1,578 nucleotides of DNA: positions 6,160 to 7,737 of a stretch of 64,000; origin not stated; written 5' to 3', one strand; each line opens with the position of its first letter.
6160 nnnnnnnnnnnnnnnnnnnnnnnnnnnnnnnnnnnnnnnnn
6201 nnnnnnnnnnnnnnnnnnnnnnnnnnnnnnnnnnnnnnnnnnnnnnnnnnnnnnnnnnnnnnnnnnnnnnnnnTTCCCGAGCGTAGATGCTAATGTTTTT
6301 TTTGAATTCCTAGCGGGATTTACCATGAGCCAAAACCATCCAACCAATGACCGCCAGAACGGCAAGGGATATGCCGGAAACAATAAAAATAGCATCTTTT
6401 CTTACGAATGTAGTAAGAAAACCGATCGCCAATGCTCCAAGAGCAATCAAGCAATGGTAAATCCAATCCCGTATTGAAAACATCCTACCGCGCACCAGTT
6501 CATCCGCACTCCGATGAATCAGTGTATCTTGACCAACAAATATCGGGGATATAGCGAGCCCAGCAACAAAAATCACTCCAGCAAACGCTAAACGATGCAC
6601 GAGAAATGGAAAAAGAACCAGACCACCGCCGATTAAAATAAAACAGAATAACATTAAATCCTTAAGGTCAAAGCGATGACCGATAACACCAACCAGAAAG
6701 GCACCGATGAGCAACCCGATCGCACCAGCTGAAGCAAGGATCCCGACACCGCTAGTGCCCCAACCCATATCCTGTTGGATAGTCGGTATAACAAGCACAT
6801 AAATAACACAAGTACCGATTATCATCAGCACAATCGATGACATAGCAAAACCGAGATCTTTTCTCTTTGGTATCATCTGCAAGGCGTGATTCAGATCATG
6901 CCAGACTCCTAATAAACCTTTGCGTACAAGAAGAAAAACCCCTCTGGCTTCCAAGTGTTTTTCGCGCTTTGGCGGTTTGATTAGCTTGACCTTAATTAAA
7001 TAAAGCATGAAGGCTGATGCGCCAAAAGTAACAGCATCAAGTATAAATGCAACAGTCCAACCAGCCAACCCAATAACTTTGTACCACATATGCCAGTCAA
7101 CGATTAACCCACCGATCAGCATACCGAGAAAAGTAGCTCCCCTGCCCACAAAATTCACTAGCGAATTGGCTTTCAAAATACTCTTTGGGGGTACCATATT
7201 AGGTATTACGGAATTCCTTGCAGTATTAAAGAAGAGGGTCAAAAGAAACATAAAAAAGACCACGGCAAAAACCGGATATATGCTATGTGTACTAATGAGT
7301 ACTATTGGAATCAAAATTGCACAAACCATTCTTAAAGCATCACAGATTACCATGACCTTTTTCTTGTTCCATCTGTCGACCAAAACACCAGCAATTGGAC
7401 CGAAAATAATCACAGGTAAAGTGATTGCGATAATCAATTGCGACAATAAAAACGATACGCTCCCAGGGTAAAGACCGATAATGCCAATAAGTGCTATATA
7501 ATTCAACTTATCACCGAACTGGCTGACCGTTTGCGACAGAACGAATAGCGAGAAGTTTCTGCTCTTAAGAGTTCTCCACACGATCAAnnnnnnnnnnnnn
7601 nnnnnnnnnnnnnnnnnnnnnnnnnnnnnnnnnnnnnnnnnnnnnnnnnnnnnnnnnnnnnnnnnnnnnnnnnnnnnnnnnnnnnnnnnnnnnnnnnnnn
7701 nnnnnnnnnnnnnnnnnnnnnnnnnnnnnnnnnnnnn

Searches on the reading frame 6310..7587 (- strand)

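Call 8: search_protein_families(library=pfam, proteins=[window:6310-7587:-])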
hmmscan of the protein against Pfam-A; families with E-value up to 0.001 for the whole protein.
window:6310-7587:- (425 aa): 2 families
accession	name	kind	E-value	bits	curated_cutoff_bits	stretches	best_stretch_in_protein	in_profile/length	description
PF07690.21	MFS_1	-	5.9e-34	117.9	33.4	2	17-258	3-219/347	Major Facilitator Superfamily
PF05977.19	MFS_3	-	9.9e-07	28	27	1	51-416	50-391/524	Transmembrane secretion effector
